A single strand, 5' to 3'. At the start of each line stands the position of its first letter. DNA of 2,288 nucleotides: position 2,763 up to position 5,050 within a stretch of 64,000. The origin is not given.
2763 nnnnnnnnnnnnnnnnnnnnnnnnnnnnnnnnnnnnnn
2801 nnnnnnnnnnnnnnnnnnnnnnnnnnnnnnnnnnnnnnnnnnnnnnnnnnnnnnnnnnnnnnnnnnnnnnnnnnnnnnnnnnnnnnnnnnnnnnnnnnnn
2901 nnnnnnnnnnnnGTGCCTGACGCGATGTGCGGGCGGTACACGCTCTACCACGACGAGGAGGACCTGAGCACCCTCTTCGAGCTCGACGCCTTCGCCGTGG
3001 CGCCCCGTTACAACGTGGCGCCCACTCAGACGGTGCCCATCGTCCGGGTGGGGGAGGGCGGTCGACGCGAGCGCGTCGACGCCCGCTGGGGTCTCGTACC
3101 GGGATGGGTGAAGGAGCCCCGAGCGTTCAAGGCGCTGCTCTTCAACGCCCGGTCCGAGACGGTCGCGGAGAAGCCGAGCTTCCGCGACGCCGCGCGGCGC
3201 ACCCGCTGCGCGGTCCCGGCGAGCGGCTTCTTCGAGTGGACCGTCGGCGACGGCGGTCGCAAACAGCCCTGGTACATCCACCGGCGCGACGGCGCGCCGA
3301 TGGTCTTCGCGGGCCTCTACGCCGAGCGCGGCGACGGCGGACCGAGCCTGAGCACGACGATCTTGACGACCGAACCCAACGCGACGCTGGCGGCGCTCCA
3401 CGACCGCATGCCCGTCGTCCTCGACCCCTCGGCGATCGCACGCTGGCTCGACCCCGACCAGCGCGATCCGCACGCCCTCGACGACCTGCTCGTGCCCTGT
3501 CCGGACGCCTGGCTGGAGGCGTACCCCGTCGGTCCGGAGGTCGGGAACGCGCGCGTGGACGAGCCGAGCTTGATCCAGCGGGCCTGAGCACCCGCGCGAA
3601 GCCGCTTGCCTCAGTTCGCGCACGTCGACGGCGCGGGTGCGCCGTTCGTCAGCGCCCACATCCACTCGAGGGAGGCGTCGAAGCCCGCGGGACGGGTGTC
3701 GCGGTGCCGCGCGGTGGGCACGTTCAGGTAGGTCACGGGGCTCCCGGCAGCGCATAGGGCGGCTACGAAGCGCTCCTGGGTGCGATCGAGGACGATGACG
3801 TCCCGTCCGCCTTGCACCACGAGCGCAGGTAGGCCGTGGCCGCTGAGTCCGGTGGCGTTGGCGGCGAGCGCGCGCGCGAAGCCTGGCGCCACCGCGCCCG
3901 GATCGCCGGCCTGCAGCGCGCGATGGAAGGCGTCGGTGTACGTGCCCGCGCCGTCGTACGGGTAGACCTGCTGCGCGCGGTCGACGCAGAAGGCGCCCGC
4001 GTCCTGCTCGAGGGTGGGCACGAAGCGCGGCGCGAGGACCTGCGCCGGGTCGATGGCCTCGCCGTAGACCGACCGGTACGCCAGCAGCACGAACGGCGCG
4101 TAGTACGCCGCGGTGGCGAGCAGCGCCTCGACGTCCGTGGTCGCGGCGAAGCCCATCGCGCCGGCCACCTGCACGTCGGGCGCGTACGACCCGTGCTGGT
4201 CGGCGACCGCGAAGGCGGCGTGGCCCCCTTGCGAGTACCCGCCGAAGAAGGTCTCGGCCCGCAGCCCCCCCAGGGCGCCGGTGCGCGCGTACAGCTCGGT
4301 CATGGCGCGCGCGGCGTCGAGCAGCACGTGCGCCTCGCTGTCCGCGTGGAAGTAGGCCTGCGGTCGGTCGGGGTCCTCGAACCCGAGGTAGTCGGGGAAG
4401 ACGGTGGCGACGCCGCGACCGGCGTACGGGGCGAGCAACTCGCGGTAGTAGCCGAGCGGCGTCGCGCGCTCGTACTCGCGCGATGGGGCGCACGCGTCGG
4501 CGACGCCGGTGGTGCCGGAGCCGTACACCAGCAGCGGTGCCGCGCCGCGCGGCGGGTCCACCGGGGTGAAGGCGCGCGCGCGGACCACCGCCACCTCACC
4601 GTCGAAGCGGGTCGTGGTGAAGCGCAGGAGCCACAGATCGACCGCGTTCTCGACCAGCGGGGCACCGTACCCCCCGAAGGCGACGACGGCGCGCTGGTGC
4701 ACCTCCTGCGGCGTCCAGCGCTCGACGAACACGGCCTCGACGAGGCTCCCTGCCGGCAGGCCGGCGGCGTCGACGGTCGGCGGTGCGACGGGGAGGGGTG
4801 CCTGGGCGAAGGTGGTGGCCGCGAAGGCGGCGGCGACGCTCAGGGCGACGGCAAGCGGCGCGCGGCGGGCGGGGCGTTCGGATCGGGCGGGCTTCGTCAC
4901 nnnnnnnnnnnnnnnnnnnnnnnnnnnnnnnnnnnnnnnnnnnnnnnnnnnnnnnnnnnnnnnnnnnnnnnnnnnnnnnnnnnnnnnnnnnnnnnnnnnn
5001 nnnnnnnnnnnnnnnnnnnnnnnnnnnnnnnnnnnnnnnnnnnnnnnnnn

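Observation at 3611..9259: AlgF-AlgI-AlgJ-like O-acetylation module fused into one operon with two secreted esterase/lipase-like hydrolases, without alginate genes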

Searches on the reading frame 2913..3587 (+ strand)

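Call 5: search_protein_families(library=pfam, proteins=[window:2913-3587:+], max_evalue=0.1)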
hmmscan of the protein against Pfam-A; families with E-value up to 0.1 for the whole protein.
window:2913-3587:+ (224 aa): 1 family
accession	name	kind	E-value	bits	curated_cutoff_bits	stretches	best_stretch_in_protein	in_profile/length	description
PF02586.19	SRAP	-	7.6e-70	235.2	27.1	1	5-212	1-213/214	SOS response associated peptidase (SRAP)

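Call 6: search_protein_families(library=ncbifam, proteins=[window:2913-3587:+], max_evalue=0.1)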
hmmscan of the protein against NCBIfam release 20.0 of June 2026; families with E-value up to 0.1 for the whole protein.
window:2913-3587:+ (224 aa): 1 family
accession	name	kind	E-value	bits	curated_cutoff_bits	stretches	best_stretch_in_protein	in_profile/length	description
NF007413.0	PRK09951.1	subfamily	4.7e-24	85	349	1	5-222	1-220/222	hypothetical protein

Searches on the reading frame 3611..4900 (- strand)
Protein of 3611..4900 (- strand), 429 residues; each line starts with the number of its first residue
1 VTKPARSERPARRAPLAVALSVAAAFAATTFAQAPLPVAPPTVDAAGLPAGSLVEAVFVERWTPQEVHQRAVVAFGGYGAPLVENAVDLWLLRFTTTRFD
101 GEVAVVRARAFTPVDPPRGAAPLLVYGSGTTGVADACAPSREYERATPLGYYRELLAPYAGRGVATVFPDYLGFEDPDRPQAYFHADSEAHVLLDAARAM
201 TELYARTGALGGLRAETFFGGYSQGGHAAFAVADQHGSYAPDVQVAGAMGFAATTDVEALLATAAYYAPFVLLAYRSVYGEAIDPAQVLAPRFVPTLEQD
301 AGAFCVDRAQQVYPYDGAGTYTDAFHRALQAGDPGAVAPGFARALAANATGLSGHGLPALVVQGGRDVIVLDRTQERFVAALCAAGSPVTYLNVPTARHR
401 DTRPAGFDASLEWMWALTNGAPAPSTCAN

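Call 5: search_protein_families(library=pfam, proteins=[window:3611-4900:-], max_evalue=0.1)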
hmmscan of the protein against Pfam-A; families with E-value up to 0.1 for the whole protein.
window:3611-4900:- (429 aa): 3 families
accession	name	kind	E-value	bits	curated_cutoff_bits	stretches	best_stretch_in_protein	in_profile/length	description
PF03583.20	LIP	-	2.7e-13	50.4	23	1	155-423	18-283/286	Secretory lipase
PF12146.15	Hydrolase_4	-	0.00016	21.5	27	1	150-385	18-220/239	Serine aminopeptidase, S33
PF07859.19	Abhydrolase_3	-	0.0022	18.2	25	0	352-399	162-206/210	alpha/beta hydrolase fold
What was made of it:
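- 3611..4900 (-): Gene E (LIP2): a second secreted LipA/CalA-type hydrolase, 429 aa. It is an ancient paralog of D (36% identity) with the triad Ser223/Asp367/His399. PF03583, 50.4 bits (call 5).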

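Call 6: search_protein_families(library=ncbifam, proteins=[window:3611-4900:-], max_evalue=0.1)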
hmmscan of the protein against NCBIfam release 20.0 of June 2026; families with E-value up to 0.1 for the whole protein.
window:3611-4900:- (429 aa): 1 family
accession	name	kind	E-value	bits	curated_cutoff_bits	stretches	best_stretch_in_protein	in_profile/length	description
NF002043.0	PRK00870.1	subfamily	0.0098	15.3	265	0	152-192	62-102/302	haloalkane dehalogenase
